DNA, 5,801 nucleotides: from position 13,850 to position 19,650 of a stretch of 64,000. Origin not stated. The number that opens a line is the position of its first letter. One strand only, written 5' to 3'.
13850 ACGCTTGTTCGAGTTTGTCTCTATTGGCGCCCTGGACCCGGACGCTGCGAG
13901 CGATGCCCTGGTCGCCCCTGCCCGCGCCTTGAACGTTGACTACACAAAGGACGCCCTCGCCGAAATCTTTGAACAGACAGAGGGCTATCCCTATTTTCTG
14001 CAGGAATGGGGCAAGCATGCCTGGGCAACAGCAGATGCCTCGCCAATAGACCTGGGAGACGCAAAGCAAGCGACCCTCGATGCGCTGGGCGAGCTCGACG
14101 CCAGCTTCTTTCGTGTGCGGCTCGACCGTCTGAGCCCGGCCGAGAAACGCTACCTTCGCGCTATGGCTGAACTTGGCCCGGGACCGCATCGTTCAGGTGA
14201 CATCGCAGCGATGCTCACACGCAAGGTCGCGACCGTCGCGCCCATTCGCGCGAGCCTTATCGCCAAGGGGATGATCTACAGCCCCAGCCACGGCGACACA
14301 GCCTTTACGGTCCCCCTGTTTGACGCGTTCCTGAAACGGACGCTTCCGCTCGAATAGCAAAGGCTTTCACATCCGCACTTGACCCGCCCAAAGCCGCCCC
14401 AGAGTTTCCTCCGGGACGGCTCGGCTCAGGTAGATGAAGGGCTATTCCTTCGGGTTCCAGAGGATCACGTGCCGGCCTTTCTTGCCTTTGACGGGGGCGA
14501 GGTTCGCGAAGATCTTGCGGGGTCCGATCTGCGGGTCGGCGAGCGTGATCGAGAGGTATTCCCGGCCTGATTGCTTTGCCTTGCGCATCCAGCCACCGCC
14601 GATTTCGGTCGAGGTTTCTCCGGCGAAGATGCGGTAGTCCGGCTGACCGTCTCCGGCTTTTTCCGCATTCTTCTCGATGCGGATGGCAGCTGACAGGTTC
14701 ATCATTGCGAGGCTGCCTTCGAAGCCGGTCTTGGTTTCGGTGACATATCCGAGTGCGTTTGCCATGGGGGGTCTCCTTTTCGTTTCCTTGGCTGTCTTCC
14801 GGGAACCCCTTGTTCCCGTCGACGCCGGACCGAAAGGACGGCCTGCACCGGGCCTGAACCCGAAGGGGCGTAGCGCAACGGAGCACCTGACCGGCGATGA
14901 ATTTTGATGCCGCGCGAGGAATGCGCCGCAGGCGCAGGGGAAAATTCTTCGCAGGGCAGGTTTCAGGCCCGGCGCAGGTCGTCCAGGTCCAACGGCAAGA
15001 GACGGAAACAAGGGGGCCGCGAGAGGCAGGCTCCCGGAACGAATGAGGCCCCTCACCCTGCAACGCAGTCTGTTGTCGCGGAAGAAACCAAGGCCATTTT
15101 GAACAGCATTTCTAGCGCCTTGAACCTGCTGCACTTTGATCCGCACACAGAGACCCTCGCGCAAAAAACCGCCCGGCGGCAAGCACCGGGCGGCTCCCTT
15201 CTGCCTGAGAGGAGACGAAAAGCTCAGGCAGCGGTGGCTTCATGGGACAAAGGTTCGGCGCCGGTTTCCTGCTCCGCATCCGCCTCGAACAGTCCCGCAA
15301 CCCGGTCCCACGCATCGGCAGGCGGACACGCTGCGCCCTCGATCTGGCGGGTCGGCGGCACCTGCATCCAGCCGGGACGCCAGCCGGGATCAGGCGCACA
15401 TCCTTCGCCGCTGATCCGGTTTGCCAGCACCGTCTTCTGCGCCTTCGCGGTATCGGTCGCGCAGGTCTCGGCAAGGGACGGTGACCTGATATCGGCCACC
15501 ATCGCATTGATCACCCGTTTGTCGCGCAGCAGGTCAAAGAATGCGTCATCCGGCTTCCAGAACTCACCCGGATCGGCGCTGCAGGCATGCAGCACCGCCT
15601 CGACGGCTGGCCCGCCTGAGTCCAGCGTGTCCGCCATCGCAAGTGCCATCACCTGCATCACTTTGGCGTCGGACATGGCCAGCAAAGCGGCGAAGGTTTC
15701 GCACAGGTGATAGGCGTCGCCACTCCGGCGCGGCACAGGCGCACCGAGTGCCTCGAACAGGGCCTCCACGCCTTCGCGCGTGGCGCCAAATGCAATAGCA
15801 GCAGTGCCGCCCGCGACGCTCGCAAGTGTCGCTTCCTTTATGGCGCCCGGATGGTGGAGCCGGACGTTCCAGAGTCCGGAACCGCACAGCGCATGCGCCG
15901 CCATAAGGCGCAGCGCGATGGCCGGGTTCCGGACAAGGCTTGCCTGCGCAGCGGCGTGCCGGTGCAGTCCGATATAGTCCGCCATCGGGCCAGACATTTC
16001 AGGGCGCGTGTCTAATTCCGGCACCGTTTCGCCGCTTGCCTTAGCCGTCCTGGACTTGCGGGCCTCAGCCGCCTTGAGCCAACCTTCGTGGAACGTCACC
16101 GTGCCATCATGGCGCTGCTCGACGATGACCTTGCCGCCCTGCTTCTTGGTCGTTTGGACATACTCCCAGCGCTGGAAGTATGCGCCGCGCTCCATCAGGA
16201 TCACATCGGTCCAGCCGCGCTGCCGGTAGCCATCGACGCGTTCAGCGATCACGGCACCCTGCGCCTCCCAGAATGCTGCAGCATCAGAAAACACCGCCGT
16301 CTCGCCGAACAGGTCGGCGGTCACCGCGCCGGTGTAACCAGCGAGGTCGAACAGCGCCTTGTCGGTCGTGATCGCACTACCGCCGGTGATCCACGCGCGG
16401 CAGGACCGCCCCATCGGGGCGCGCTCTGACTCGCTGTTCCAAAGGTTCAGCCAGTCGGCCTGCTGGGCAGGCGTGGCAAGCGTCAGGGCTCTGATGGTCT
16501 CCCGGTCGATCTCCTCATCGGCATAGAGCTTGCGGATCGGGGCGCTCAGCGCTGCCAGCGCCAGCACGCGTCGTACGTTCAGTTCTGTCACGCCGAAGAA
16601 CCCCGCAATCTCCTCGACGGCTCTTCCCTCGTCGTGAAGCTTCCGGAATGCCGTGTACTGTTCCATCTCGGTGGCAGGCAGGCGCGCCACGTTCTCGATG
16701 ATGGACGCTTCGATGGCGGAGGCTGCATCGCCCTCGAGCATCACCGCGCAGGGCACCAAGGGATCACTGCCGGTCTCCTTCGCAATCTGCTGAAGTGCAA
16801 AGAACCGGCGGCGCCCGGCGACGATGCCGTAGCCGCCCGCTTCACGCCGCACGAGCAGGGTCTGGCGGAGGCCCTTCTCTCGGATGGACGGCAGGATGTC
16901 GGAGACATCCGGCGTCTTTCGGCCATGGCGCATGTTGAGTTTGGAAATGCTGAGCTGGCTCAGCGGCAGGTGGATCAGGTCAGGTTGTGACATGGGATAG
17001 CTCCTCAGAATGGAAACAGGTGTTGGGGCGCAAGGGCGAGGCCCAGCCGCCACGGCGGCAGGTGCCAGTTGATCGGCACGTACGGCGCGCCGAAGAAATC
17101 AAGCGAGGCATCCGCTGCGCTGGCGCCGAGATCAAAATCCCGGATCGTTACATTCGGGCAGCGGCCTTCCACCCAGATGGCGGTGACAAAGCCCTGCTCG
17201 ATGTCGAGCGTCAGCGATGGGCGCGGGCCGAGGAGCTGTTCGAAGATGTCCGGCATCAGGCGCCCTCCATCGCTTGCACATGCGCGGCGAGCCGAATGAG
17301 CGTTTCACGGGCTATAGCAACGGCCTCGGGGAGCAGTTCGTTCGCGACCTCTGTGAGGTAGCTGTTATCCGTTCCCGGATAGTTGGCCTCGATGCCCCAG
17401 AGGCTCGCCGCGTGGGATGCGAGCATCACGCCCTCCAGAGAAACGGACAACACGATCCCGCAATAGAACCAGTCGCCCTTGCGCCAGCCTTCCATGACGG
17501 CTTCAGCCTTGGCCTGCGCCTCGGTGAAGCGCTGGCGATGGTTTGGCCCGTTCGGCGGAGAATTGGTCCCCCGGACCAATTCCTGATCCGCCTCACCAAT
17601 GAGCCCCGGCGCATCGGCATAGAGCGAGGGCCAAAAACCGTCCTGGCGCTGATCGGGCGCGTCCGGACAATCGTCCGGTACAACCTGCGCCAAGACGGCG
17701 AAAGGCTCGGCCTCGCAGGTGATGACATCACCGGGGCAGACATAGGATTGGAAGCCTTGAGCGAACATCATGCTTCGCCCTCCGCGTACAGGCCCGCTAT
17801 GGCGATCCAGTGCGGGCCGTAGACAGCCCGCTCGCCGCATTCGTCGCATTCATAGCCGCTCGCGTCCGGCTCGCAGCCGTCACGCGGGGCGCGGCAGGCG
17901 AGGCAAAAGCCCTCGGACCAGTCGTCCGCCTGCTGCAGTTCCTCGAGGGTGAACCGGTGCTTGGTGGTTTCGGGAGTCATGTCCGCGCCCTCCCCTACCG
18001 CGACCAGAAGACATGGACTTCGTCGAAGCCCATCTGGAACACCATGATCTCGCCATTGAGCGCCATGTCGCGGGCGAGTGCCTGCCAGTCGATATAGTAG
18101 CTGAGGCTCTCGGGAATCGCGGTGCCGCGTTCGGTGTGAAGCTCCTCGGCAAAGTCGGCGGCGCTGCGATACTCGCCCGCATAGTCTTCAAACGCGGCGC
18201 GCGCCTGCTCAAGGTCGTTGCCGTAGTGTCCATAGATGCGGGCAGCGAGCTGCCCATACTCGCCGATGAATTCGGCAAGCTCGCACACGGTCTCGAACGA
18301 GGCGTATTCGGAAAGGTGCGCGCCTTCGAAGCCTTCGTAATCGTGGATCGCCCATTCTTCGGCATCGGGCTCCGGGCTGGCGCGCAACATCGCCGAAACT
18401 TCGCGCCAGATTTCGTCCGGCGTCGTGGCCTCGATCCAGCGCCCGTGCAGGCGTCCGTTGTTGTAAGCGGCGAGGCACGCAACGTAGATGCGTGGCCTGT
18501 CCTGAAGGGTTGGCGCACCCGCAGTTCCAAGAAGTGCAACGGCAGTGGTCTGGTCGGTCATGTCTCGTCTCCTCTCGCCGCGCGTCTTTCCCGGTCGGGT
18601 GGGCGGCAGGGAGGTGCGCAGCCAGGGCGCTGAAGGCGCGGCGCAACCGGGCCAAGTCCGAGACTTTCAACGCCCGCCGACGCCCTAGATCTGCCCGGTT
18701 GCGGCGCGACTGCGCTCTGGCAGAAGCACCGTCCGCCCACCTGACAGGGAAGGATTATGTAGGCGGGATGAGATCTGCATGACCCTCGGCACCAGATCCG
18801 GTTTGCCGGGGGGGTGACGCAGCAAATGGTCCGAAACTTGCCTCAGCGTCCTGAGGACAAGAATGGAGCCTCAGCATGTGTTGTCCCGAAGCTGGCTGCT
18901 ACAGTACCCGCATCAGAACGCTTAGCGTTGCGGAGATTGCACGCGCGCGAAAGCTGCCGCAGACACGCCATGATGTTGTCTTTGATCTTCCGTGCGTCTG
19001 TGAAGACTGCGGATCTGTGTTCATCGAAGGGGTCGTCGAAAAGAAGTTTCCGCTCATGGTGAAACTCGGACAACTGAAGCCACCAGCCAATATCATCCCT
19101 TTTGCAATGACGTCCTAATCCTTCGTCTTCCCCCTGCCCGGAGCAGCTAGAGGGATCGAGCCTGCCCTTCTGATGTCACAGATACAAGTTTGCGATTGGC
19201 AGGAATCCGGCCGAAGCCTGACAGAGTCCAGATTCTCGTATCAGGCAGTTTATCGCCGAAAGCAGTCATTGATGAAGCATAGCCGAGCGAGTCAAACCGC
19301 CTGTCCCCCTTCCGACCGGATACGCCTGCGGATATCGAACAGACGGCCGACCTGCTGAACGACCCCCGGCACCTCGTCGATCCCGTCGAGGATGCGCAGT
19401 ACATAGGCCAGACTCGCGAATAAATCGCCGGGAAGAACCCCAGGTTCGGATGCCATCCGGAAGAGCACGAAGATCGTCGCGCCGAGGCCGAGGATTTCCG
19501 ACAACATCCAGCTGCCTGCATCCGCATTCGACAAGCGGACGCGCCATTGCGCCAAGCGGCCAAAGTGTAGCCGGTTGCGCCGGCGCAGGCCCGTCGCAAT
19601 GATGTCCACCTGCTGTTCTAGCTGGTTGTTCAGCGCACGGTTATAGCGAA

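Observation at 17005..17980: Three uncharacterised, translationally coupled ORFs between ardA and parB: candidate new anti-defence proteins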

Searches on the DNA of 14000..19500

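Call 64: search_rna_families(source=window, start=14000, end=19500, threshold=evalue, max_evalue=0.1)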
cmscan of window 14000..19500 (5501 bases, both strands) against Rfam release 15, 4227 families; matches with E-value up to 0.1: 2.
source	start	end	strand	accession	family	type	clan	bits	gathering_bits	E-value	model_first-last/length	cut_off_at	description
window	17529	17700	+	RF02604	BASRCI153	Gene; sRNA;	-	27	137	0.0019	1-214/214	no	Brucella sRNA CI153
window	15163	15242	-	RF02837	anti-hemB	Gene; sRNA;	-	21.8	49.5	0.092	1-81/81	no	Burkholderia RNA 7 (anti-hemB)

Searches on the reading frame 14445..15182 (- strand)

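Call 14: search_protein_families(library=pfam, proteins=[window:14445-15182:-], max_evalue=0.001)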
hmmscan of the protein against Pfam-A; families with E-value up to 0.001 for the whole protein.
window:14445-15182:- (246 aa): 1 family
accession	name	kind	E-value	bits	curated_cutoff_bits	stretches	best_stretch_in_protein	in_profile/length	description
PF05284.17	DUF736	-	1.3e-23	83.2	22.1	1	144-244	2-98/99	Protein of unknown function (DUF736)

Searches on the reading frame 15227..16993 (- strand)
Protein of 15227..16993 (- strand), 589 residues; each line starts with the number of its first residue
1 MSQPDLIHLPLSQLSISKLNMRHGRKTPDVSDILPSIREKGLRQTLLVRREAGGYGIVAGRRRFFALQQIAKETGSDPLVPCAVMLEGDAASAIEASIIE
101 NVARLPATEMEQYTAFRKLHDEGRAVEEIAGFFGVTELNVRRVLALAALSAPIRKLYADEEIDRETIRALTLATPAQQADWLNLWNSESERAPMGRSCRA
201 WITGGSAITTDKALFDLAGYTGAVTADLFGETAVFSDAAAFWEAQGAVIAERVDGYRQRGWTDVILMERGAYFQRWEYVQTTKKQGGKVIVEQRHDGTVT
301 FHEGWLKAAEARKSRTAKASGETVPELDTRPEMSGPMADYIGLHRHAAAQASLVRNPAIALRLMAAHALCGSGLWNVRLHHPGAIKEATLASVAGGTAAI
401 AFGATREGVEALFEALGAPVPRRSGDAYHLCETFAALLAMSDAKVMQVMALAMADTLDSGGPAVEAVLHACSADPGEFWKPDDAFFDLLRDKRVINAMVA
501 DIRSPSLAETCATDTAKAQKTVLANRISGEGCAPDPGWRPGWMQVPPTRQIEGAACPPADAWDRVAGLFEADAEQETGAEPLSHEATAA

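Call 8: search_protein_families(library=pfam, proteins=[window:15227-16993:-], max_evalue=1)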
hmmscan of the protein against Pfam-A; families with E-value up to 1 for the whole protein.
window:15227-16993:- (589 aa): 2 families
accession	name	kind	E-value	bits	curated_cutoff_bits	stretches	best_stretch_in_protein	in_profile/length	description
PF02195.25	ParB_N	-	8.9e-09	35.7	26.3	1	7-102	4-94/95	ParB N-terminal domain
PF17762.8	HTH_ParB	-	0.02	15.5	22.6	1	110-182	6-80/102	ParB HTH domain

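Call 80: search_solved_structures(query=window:15227-16993:-, max_evalue=0.01)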
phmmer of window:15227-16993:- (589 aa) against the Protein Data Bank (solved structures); distinct sequences matched with E-value up to 0.01: 9.
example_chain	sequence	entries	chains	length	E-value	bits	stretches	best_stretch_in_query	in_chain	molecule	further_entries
1vz0_A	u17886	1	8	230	7e-11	44.7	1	6-177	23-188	Chromosome-partitioning protein Spo0J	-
6t1f_A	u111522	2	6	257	1.3e-10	43.9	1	23-173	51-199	Chromosome-partitioning protein ParB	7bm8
7bnk_A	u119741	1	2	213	2.5e-10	42.9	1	9-171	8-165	ParB family protein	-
7o0n_A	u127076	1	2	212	3.7e-10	42.3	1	9-171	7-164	ParB family protein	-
7bnr_A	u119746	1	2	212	3.9e-10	42.3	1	28-171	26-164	ParB family protein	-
6sdk_A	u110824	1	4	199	6.3e-07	31.7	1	30-162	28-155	Stage 0 sporulation protein J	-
4umk_A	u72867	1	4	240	1.7e-06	30.3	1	29-165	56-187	PROBABLE CHROMOSOME-PARTITIONING PROTEIN PARB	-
7ol9_A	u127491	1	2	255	9.9e-06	27.7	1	5-178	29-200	Nucleoid occlusion protein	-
7nfu_A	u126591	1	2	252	9.9e-05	24.4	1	5-171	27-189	Nucleoid occlusion protein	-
